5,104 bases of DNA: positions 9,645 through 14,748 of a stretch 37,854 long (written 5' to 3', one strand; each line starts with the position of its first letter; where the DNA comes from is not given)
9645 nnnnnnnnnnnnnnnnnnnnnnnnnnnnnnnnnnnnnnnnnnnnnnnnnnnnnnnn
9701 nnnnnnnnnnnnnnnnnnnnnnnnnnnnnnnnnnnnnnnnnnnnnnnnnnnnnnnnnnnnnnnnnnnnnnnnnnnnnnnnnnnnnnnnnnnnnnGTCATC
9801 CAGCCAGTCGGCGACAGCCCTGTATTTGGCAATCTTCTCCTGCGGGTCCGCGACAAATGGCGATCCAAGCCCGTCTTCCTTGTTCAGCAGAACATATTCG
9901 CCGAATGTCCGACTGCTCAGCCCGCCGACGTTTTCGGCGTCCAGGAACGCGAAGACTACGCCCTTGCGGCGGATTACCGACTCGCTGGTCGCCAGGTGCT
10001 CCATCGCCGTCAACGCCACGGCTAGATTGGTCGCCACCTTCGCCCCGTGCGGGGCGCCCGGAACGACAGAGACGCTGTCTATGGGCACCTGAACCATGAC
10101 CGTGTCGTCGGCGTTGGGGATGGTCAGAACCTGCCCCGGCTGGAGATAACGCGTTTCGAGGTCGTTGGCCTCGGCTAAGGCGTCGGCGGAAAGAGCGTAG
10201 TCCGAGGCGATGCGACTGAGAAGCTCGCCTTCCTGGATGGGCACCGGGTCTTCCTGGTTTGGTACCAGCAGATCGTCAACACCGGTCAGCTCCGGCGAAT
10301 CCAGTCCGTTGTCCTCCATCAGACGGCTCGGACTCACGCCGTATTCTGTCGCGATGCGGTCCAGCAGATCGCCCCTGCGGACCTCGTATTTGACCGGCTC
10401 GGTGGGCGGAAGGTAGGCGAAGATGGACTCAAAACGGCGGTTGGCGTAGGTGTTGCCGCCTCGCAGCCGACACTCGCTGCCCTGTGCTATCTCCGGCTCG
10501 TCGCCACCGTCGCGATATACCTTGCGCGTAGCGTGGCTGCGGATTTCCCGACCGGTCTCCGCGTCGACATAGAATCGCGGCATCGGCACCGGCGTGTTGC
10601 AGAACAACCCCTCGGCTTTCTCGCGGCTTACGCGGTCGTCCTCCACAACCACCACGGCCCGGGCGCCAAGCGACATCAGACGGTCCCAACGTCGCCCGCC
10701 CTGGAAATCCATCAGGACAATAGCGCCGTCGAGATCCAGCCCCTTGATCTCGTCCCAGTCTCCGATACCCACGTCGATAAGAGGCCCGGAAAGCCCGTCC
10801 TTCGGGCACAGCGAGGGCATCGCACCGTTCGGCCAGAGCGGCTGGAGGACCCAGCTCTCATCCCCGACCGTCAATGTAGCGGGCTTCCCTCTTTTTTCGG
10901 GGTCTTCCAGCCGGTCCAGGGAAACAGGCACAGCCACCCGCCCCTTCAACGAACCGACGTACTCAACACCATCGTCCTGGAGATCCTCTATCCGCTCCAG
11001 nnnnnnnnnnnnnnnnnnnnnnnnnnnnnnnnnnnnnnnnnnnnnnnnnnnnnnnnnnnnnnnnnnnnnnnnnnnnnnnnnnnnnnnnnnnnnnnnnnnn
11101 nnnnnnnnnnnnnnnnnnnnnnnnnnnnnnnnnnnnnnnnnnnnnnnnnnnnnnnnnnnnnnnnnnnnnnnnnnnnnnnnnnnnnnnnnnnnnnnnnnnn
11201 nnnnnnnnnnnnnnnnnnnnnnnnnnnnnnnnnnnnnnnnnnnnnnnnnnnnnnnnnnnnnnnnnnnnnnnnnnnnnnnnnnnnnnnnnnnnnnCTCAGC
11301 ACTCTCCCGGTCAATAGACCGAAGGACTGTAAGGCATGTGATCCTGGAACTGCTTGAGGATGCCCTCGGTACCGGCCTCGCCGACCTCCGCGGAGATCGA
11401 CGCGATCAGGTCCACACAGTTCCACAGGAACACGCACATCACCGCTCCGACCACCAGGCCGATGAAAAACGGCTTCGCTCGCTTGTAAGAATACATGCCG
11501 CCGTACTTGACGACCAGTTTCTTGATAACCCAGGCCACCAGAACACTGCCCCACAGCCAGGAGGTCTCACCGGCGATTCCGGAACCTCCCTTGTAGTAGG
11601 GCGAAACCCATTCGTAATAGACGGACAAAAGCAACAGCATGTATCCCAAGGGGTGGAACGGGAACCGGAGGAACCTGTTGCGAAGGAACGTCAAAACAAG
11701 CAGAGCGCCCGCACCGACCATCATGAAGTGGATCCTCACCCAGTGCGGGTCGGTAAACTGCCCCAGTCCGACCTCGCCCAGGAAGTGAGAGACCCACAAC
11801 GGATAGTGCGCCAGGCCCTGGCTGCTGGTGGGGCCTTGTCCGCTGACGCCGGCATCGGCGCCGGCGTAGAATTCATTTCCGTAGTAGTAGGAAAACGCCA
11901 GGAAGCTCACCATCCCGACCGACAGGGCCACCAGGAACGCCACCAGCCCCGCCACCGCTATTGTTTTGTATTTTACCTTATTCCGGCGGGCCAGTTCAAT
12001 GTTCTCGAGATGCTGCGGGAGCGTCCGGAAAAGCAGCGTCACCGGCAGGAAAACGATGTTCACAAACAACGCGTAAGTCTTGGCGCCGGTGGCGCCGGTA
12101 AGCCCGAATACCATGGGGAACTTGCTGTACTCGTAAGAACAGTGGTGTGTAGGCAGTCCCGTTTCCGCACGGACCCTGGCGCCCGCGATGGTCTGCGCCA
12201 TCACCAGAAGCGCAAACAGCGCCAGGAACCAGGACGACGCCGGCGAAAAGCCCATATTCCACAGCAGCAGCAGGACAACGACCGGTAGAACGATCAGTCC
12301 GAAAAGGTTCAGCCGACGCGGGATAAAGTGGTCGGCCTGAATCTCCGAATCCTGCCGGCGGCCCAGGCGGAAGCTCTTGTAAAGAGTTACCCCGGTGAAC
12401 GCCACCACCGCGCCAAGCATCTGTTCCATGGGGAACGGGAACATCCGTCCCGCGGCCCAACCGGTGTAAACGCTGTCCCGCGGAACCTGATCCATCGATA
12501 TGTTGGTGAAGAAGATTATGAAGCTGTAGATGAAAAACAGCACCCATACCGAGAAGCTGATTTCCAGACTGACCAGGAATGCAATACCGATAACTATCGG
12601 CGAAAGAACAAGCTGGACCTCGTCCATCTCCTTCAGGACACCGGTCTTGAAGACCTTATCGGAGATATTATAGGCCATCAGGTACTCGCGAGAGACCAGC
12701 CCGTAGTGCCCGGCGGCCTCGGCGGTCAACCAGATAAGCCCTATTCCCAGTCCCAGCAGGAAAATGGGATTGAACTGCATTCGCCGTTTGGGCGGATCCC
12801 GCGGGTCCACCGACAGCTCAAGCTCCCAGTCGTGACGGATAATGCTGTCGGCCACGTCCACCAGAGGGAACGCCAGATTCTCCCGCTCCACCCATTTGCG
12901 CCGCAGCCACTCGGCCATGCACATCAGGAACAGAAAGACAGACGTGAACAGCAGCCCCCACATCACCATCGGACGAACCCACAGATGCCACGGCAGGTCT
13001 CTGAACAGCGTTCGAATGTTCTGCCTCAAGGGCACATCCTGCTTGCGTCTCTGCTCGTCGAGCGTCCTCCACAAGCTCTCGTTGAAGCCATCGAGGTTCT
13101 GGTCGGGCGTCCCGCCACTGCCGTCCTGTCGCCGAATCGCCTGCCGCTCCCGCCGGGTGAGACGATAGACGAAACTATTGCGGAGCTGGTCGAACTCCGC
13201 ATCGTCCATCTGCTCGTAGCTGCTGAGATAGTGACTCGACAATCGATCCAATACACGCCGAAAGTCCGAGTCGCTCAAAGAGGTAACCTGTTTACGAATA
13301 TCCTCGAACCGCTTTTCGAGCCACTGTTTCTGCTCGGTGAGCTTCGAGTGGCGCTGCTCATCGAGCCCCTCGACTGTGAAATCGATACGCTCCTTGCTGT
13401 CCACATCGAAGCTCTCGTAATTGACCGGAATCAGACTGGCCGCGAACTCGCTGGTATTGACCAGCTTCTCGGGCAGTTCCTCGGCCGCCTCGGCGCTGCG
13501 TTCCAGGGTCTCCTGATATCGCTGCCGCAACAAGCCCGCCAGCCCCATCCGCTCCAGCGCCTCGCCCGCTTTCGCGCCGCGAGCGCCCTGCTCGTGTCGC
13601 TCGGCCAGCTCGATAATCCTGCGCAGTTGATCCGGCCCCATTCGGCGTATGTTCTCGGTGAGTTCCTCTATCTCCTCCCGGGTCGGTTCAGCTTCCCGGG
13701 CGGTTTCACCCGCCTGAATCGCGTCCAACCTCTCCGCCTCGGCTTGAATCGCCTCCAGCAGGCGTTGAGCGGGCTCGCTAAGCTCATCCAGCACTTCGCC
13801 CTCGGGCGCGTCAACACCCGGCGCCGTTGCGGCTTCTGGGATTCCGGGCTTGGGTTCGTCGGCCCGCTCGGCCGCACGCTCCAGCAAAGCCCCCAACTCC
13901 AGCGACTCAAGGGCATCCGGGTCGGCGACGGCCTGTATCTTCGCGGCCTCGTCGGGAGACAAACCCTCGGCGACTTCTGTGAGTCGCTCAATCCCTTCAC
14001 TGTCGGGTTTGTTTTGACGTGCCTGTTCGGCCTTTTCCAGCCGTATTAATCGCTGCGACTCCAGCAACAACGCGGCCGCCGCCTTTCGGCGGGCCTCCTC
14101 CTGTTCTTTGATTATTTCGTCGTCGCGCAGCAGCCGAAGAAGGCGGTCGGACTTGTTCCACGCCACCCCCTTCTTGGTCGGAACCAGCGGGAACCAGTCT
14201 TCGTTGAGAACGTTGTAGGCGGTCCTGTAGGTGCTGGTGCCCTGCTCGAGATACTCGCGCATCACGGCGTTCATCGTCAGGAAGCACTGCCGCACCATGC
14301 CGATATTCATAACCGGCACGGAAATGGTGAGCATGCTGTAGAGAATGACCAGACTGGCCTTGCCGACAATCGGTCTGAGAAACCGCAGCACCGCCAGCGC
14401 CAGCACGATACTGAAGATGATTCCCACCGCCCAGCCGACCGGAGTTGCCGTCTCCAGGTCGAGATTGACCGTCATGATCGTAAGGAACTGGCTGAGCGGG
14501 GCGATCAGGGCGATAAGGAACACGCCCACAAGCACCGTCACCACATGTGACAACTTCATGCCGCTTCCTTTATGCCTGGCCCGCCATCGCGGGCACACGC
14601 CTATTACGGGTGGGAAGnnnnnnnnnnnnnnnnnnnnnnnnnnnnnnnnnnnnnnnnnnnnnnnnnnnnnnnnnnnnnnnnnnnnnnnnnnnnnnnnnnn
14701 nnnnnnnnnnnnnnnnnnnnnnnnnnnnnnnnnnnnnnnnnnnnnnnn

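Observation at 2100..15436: Six-gene translationally coupled envelope operon: two paralogous MacB/FtsE-type ATPases bracketing a giant FtsX fusion, a minimal FtsX and two OPT-like polytopic proteins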

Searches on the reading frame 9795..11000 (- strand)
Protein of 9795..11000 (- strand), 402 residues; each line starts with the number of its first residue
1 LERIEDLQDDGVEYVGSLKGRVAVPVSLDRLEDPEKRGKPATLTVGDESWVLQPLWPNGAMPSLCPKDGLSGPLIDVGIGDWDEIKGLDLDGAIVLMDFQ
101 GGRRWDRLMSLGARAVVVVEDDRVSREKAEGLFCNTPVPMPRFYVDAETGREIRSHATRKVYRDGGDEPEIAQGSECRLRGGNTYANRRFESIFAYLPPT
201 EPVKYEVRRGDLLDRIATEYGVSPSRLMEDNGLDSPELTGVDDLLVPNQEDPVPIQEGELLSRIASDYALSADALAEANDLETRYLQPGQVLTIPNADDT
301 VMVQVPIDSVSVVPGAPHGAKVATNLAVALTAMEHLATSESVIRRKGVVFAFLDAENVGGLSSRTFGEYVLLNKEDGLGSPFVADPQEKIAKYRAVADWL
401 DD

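Call 56: search_solved_structures(query=window:9795-11000:-, max_evalue=10, show_alignments=5)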
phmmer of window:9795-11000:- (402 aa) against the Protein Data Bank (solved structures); distinct sequences matched with E-value up to 10: 11.
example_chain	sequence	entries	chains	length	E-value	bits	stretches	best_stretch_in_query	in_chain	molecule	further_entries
4uz2_A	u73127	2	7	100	1.1e-07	34.6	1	204-297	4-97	CELL WALL-BINDING ENDOPEPTIDASE-RELATED PROTEIN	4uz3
4s3j_A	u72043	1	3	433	2.7e-07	33.3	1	207-306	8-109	Cortical-lytic enzyme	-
4xcm_A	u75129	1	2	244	5.3e-07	32.3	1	204-300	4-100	Cell wall-binding endopeptidase-related protein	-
8i2e_B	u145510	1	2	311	0.00019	23.9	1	200-236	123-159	Probable peptidoglycan endopeptidase LytE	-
4a1i_A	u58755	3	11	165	0.016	17.6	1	205-257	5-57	PUTATIVE L, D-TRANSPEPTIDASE YKUD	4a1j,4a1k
1y7m_A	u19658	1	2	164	0.017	17.5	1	205-257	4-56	hypothetical protein BSU14040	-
2mtz_A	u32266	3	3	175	0.017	17.5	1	204-256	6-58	Putative L,D-transpeptidase YkuD | L, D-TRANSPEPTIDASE YKUD | PUTATIVE L, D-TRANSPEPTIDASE YKUD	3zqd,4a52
2mkx_A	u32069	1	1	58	0.031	16.6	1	204-239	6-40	Autolysin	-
4s3k_A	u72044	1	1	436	0.062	15.6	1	205-297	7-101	Spore germination protein YaaH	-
4b8v_A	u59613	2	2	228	0.12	14.7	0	245-298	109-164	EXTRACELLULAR PROTEIN 6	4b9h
5h7b_A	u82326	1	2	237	4.4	9.5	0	225-298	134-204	Immunoglobulin G-binding protein A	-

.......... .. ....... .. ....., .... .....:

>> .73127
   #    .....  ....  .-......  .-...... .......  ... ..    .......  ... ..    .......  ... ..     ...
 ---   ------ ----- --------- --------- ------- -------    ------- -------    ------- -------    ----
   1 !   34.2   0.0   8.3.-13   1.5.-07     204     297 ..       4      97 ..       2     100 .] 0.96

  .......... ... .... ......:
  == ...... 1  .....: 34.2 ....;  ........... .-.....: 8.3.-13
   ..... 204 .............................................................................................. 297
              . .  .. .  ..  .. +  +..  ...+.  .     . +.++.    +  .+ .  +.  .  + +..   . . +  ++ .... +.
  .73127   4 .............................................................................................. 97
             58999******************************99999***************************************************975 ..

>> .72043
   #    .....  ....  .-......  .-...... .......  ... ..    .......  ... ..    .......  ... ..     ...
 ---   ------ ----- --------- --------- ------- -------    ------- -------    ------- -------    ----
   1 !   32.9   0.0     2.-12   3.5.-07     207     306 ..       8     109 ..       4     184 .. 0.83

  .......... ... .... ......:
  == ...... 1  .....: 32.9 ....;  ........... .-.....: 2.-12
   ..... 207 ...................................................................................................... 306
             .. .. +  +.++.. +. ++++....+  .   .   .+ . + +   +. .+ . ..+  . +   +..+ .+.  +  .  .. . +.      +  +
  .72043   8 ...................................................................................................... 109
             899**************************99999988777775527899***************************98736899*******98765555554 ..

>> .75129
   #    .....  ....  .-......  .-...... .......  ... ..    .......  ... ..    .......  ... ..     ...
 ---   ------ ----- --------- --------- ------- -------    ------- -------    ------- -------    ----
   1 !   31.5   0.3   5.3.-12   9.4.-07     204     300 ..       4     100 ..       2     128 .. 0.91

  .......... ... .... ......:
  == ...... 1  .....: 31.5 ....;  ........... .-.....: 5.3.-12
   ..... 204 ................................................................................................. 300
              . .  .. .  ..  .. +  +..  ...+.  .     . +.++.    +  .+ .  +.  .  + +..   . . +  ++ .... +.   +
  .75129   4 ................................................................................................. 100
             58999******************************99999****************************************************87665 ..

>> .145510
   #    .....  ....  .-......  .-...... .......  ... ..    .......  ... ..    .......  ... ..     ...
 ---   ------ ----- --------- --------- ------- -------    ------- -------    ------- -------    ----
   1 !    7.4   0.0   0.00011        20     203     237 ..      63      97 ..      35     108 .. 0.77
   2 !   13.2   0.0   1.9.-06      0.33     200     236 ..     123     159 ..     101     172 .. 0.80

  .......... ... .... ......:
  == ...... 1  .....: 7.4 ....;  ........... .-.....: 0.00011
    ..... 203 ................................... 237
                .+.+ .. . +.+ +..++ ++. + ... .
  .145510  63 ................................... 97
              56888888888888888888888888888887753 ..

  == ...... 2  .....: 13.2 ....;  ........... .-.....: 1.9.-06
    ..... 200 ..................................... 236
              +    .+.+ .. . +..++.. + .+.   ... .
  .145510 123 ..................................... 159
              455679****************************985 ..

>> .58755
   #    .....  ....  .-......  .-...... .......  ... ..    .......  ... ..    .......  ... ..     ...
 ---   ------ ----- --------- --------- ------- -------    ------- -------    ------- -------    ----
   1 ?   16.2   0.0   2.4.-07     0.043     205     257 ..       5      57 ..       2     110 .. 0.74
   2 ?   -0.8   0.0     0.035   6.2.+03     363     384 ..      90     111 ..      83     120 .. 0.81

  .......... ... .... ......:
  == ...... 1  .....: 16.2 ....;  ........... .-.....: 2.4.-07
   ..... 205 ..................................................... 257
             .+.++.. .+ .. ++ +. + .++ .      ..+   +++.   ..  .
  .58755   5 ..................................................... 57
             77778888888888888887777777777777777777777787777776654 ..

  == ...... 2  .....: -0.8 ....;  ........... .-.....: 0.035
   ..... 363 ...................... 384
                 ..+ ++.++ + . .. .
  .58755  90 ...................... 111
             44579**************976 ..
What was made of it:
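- On LysM peptidoglycan-binding modules: The region aligns with the tandem LysM of 4uz2 (call 56).
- Tried and rejected: Residue-level alignment of the M28 region to a solved peptidase. phmmer returned only LysM matches (call 56).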

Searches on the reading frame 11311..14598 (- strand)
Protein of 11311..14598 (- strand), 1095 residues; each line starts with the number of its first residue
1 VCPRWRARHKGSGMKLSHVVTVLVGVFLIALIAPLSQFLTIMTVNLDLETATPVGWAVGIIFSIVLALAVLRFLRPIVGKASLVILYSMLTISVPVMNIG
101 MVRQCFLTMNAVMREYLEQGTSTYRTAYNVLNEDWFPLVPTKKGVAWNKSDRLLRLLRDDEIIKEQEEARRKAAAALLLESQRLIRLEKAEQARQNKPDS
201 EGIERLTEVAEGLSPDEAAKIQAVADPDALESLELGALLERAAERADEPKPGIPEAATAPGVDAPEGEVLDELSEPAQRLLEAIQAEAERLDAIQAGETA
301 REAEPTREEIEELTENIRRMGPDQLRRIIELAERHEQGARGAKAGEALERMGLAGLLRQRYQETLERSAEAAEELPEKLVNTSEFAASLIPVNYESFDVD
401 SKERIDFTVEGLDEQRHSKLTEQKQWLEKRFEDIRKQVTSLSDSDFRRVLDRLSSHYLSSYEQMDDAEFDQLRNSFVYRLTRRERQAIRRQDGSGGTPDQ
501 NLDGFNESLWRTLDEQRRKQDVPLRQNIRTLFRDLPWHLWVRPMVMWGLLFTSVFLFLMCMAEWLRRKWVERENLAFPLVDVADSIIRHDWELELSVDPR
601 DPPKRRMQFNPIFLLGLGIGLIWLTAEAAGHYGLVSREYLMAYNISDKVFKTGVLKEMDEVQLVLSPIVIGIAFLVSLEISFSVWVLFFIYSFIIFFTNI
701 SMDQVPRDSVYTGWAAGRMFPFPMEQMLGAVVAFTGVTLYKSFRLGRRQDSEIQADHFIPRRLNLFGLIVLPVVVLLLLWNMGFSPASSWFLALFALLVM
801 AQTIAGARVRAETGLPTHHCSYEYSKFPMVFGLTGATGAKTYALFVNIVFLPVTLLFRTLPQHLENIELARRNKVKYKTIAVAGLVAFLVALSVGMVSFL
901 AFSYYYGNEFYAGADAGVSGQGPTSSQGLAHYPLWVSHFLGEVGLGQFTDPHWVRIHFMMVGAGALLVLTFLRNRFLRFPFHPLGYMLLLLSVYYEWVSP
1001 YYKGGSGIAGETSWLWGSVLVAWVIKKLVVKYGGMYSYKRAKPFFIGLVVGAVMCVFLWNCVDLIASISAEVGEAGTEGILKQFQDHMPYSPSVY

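Call 4: search_protein_families(library=pfam, proteins=[window:11311-14598:-], max_evalue=0.01)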
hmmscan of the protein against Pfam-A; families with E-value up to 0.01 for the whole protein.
window:11311-14598:- (1095 aa): 4 families
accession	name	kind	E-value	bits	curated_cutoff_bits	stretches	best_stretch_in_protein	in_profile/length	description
PF20581.3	DUF6785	-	1.3e-45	156.4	25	2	534-907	138-498/498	Family of unknown function (DUF6785)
PF20580.3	DUF6784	-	8.7e-23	80.8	26.4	2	1012-1067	39-94/101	Domain of unknown function (DUF6784)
PF15611.11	EH_Signature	-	0.00098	19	27.5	1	307-487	5-118/423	EH_Signature domain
PF17035.10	BET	-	0.0043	17.6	24.5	0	305-336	2-33/64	Bromodomain extra-terminal - transcription regulation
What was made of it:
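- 11311..14559 (-): g2: OPT-superfamily polytopic protein (DUF6785 + DUF6784), 1082 aa. DUF6785 1.3e-45 and DUF6784 8.7e-23 (call 4).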

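Call 5: search_protein_families(library=ncbifam, proteins=[window:11311-14598:-], max_evalue=0.01)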
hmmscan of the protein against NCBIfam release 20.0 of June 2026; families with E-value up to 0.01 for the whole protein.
window:11311-14598:- (1095 aa): 0 families

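Call 18: search_solved_structures(query=window:11311-14598:-, max_evalue=10)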
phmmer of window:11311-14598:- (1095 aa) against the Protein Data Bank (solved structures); distinct sequences matched with E-value up to 10: 2.
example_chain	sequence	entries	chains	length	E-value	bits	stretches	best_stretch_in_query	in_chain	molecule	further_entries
2l7a_A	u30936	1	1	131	2.4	8.8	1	139-216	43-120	Talin-1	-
9r1j_A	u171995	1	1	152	9.3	6.9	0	238-343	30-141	sc-apCC-4-NR-1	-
